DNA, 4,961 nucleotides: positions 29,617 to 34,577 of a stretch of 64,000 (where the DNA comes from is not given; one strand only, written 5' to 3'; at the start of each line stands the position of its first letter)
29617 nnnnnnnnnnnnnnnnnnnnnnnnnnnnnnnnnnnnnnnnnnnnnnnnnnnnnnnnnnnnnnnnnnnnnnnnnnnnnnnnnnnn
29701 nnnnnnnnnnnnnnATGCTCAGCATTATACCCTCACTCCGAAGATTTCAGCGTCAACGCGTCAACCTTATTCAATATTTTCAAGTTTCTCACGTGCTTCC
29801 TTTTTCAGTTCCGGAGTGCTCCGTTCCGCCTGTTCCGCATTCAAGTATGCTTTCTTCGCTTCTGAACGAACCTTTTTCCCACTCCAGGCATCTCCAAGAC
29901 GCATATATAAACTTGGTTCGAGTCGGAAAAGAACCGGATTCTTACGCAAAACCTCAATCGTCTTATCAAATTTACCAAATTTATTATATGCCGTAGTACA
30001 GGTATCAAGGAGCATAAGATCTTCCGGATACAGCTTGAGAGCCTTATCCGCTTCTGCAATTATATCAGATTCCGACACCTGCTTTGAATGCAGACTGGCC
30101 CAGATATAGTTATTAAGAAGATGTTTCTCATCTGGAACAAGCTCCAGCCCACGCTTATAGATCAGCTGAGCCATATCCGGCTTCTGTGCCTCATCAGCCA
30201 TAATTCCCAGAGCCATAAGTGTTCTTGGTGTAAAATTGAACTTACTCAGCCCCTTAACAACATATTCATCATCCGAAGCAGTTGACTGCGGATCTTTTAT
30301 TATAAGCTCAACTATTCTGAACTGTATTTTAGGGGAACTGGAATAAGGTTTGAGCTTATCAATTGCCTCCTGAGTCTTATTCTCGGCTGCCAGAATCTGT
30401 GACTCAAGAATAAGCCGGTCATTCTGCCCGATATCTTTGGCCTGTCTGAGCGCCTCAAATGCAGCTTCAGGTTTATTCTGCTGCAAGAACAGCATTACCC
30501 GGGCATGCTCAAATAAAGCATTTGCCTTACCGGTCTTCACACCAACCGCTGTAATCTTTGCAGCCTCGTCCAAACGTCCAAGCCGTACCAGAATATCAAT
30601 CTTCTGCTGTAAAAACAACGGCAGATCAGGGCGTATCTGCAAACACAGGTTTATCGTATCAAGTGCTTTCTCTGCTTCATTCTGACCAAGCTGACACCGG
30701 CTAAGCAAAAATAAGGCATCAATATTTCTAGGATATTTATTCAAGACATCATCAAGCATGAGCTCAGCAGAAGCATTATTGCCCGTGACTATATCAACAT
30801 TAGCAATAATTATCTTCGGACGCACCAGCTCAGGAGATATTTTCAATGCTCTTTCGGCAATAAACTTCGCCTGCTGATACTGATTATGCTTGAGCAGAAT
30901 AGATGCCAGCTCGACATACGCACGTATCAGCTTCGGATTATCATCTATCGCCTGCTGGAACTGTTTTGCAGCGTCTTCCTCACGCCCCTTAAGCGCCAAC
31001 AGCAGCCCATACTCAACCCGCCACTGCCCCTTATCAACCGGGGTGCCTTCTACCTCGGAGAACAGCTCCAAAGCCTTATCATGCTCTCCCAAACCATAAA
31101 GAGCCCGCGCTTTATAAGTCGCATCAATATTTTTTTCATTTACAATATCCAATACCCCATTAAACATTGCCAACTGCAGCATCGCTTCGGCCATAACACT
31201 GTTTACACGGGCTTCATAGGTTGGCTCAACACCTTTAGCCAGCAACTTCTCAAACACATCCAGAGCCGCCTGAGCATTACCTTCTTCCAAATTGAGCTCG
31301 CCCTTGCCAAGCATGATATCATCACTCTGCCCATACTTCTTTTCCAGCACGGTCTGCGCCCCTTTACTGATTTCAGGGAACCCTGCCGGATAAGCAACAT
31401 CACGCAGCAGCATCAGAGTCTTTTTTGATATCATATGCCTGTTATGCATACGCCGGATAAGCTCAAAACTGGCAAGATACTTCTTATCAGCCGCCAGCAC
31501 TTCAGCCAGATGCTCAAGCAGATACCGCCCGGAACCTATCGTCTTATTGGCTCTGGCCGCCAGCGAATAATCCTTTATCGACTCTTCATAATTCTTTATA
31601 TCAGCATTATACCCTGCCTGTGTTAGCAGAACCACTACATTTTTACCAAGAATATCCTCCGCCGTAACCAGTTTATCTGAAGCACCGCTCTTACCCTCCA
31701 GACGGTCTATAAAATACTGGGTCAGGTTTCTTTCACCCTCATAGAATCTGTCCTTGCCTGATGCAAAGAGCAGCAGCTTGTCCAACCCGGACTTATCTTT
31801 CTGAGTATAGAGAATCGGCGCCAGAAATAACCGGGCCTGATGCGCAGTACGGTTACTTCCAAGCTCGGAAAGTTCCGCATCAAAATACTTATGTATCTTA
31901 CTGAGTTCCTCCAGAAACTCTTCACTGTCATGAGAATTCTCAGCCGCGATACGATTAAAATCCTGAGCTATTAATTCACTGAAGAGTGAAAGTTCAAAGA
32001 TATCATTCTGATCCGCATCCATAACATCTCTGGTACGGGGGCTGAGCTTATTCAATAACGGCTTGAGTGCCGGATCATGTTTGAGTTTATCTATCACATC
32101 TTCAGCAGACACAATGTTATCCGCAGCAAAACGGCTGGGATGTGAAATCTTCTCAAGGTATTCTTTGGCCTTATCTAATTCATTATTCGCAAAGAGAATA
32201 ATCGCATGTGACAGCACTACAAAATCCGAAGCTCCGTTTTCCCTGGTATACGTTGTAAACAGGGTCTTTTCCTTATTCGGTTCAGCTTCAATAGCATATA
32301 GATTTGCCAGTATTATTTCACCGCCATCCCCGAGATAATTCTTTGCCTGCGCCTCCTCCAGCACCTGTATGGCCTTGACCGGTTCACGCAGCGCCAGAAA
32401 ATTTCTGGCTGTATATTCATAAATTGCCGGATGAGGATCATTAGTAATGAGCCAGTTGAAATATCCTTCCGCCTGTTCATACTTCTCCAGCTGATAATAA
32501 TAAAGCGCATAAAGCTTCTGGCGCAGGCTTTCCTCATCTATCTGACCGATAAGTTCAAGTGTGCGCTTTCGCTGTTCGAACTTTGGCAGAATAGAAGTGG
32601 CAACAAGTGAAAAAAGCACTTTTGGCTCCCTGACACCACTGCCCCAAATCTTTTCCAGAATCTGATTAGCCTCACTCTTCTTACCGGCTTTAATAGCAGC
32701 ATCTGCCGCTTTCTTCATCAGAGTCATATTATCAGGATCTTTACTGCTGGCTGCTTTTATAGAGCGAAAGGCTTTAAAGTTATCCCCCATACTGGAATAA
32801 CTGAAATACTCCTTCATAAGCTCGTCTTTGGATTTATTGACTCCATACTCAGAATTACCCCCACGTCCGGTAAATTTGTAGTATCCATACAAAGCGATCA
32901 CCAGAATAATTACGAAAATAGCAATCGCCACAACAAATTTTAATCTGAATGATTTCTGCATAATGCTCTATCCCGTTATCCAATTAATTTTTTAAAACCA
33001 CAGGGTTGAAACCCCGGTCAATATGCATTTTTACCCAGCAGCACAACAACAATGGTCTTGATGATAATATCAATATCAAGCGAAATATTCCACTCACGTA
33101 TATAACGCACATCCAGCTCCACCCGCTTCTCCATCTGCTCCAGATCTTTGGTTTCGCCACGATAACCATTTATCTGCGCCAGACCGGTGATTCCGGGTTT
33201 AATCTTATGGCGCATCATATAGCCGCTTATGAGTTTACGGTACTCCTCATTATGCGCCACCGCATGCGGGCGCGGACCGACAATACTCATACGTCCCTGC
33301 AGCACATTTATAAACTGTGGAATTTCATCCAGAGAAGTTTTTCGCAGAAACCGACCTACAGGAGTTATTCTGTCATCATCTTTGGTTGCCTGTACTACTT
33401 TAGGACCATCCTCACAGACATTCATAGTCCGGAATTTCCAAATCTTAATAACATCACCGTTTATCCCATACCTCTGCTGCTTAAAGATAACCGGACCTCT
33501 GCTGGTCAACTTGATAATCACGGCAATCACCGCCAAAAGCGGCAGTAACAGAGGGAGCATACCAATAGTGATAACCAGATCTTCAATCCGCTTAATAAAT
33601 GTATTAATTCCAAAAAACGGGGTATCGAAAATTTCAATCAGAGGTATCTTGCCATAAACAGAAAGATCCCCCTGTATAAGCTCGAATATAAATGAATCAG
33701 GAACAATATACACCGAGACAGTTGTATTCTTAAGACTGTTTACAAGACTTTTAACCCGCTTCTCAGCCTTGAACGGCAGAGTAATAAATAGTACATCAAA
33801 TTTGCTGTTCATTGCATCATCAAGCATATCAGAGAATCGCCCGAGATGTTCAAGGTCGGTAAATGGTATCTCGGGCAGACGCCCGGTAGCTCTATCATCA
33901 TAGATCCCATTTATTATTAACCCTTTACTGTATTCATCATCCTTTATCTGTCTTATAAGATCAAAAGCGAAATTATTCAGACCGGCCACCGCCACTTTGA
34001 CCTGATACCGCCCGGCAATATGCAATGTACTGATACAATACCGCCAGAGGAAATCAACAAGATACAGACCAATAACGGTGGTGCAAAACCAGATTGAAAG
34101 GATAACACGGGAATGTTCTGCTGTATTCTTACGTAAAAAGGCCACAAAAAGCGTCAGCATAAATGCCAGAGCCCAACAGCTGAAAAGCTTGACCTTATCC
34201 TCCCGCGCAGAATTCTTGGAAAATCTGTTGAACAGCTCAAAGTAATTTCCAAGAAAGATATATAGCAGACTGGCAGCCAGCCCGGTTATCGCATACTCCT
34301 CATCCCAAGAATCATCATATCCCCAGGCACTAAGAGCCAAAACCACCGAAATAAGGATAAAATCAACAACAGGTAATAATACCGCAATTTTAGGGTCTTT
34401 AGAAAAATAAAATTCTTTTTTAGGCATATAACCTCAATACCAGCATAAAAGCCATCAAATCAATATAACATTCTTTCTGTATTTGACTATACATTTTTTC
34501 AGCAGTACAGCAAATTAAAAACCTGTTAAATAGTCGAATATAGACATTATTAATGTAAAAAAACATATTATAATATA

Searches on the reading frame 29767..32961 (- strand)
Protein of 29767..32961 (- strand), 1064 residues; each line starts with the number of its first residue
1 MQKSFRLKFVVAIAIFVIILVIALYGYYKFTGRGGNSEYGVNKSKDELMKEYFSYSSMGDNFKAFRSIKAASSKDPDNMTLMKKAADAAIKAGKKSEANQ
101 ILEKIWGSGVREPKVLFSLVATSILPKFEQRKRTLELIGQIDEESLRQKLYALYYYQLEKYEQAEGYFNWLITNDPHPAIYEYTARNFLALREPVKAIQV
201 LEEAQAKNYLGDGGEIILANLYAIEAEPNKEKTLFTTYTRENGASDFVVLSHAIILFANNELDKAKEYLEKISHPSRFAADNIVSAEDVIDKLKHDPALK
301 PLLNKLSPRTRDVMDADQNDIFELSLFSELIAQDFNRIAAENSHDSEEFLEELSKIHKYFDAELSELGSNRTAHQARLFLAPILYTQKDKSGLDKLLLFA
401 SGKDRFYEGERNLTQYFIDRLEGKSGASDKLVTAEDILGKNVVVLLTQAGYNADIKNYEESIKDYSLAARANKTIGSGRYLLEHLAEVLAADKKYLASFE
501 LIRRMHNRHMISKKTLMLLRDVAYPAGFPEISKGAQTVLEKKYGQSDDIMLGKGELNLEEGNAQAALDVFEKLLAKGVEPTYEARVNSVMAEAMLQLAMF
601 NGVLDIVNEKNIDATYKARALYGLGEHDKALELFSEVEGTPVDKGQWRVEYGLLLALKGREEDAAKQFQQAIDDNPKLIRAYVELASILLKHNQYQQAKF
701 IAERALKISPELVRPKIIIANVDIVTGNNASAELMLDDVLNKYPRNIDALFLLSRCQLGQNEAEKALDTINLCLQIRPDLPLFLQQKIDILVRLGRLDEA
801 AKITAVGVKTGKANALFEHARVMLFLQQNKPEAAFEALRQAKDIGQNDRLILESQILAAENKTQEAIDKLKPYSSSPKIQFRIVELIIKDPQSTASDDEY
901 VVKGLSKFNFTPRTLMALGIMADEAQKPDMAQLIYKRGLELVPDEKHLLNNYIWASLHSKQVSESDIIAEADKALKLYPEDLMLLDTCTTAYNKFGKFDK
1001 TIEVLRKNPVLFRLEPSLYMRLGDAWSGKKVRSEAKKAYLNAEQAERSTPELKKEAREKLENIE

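Call 10: search_protein_families(library=pfam, proteins=[window:29767-32961:-], max_evalue=0.001)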
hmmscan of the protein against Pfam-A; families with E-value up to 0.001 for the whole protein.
window:29767-32961:- (1064 aa): 19 families
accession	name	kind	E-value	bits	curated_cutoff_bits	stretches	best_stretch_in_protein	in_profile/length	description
PF14559.12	TPR_19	-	2.4e-24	85.9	25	2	658-710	4-56/68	Tetratricopeptide repeat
PF13432.12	TPR_16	-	5.3e-22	78.4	32.7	2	617-676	3-62/65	Tetratricopeptide repeat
PF13428.12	TPR_14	-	1.5e-18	65.8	23.5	0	680-711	2-33/44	Tetratricopeptide repeat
PF07719.23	TPR_2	-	3.8e-16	58.3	27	0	680-711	2-33/34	Tetratricopeptide repeat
PF13424.12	TPR_12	-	2.7e-14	53.6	30.1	0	668-710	32-76/77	Tetratricopeptide repeat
PF12895.13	ANAPC3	-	1.6e-13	51.2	27.2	0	728-802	4-77/82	Anaphase-promoting complex, cyclosome, subunit 3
PF25062.1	ARM_TT21_N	-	2.5e-10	40.9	40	1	661-799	78-220/222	Tetratricopeptide repeat protein 21 N-terminal ARM repeat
PF23914.1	TPR_CcmH_CycH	-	8.5e-09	35.9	42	1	672-775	43-149/158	Cytochrome c-type biogenesis protein H TPR domain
PF00515.34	TPR_1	-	3.4e-08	33.4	27.8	0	680-711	2-33/34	Tetratricopeptide repeat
PF13174.12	TPR_6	-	5.4e-08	33.4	26.3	0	748-778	1-31/33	Tetratricopeptide repeat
PF13181.12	TPR_8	-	1.5e-07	31.5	25.7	0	680-711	2-33/34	Tetratricopeptide repeat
PF13429.12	TPR_15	-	3.9e-07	30.2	26.2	0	907-1008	141-240/280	Tetratricopeptide repeat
PF25064.1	ARM_TT21_5th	-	4.7e-05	24.1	27.8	0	751-842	5-99/117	TT21 fifth ARM repeats domain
PF17004.11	SRP_TPR_like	-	9.2e-05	22.9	35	0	586-643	16-70/109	Putative TPR-like repeat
PF13431.12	TPR_17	-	0.00016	22.1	24.4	0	668-699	2-33/34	Tetratricopeptide repeat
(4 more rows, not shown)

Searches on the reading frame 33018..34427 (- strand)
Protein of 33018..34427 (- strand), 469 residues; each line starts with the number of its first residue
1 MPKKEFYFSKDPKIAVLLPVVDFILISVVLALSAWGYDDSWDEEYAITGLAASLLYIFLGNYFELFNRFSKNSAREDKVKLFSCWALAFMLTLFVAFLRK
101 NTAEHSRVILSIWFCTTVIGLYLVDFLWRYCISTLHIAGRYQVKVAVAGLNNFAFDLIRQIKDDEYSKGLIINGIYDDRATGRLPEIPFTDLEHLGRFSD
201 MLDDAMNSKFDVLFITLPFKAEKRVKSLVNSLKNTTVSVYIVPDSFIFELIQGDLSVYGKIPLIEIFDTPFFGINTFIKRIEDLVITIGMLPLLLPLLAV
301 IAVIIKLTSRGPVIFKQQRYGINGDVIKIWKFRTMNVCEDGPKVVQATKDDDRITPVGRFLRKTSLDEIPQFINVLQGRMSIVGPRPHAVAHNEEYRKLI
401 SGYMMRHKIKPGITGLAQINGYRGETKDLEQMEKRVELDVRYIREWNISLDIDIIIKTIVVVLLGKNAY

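Call 10: search_protein_families(library=pfam, proteins=[window:33018-34427:-], max_evalue=0.001)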
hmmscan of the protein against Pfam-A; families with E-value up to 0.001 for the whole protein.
window:33018-34427:- (469 aa): 2 families
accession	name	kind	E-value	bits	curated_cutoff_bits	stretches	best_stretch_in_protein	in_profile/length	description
PF02397.22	Bac_transf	-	1.8e-67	226.8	27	1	279-463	1-178/179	Bacterial sugar transferase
PF13727.12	CoA_binding_3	-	7.9e-26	91.6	25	1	74-243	14-175/175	CoA-binding domain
